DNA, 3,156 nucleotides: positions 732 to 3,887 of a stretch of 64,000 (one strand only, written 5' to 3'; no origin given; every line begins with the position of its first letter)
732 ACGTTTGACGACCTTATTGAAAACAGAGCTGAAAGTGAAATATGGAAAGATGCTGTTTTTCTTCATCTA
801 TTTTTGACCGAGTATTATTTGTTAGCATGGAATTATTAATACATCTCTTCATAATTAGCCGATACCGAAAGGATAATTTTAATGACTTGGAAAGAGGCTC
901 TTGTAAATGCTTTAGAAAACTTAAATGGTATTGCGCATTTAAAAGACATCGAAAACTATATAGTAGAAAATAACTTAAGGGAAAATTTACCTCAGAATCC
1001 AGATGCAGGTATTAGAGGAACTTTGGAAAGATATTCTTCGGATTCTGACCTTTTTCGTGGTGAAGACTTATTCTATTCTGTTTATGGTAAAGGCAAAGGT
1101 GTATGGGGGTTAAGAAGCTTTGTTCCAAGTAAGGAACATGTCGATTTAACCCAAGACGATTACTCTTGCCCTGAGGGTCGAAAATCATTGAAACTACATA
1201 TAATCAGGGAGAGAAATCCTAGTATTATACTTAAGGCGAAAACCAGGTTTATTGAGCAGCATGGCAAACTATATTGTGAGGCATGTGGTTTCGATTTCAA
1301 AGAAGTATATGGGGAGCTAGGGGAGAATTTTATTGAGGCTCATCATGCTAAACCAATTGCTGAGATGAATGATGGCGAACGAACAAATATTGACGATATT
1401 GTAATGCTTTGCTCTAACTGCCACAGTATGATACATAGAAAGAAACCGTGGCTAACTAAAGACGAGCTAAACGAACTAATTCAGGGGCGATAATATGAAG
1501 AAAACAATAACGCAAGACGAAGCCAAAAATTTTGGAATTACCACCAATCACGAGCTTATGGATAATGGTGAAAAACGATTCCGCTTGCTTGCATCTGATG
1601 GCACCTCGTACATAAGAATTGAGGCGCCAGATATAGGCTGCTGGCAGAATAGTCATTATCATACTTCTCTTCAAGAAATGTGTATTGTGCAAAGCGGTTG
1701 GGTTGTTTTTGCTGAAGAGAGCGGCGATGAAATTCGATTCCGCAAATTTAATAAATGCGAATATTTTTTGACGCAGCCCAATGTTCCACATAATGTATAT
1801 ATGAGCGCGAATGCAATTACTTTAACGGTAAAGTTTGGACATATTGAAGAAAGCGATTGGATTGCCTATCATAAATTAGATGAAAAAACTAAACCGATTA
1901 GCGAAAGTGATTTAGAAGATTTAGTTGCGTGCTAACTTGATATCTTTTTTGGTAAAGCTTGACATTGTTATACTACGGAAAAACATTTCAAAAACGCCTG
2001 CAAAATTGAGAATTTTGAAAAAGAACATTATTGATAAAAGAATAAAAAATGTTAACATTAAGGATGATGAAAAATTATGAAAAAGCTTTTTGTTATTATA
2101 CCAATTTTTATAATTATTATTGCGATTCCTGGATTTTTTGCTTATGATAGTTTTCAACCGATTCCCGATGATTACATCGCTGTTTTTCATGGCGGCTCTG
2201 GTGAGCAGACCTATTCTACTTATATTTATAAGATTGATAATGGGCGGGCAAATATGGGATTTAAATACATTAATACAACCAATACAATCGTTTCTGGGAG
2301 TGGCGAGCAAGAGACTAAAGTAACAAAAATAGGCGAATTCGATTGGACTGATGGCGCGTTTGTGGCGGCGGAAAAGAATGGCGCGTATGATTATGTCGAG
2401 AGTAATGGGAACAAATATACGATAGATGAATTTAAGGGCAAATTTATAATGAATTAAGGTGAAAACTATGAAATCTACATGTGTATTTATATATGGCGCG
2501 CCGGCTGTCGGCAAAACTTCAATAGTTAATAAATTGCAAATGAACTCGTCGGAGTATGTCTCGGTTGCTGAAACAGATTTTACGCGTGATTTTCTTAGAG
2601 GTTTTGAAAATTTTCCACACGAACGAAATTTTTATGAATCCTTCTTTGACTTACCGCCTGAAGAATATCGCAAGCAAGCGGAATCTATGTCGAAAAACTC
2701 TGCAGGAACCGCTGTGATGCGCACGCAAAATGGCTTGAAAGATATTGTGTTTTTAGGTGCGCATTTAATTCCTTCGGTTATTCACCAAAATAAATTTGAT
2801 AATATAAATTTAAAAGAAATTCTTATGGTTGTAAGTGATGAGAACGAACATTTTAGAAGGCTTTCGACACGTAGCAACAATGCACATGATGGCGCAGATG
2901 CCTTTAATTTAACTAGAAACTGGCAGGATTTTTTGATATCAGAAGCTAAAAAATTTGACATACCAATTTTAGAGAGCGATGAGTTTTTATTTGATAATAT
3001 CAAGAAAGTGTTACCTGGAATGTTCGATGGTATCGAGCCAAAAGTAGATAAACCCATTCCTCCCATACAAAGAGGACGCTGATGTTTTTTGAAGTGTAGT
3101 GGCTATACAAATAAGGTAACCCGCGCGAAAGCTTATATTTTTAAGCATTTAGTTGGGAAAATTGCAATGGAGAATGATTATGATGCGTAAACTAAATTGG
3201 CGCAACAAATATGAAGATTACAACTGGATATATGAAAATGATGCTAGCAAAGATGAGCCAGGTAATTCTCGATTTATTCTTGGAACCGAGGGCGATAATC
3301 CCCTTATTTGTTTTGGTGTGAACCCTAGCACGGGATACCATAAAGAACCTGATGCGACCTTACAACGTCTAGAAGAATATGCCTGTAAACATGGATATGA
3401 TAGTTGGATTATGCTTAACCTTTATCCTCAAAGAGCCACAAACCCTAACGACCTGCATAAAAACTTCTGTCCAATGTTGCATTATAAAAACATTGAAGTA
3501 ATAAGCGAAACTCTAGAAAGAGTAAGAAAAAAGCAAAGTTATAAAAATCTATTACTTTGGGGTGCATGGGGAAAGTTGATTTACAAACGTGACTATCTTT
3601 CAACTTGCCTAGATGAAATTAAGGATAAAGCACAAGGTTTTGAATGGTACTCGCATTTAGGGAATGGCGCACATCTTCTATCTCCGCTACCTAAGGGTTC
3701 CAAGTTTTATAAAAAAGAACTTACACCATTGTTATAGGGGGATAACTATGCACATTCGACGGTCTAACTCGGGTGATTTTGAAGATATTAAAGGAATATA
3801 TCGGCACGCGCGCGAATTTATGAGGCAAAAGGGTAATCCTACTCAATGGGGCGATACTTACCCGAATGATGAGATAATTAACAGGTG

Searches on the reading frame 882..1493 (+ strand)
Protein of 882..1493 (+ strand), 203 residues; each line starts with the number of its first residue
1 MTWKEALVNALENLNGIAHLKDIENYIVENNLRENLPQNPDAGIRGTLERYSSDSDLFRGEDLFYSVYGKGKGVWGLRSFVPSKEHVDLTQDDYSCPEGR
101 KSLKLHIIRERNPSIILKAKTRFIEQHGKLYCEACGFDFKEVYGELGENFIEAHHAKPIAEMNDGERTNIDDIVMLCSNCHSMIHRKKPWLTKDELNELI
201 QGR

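Call 30: search_protein_families(library=pfam, proteins=[window:882-1493:+], max_evalue=0.00001)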
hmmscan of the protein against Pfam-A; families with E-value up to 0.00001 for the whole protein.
window:882-1493:+ (203 aa): 1 family
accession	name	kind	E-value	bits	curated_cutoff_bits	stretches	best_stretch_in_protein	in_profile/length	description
PF01844.29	HNH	-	3.3e-09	37.2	21.4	1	132-186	1-46/47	HNH endonuclease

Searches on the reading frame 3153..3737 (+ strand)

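Call 30: search_protein_families(library=pfam, proteins=[window:3153-3737:+], max_evalue=0.00001)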
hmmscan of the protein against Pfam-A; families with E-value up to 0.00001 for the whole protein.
window:3153-3737:+ (194 aa): 1 family
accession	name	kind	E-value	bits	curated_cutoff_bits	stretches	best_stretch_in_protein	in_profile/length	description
PF07799.17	DUF1643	-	5.3e-20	72.3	22.5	1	40-162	1-114/134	Protein of unknown function (DUF1643)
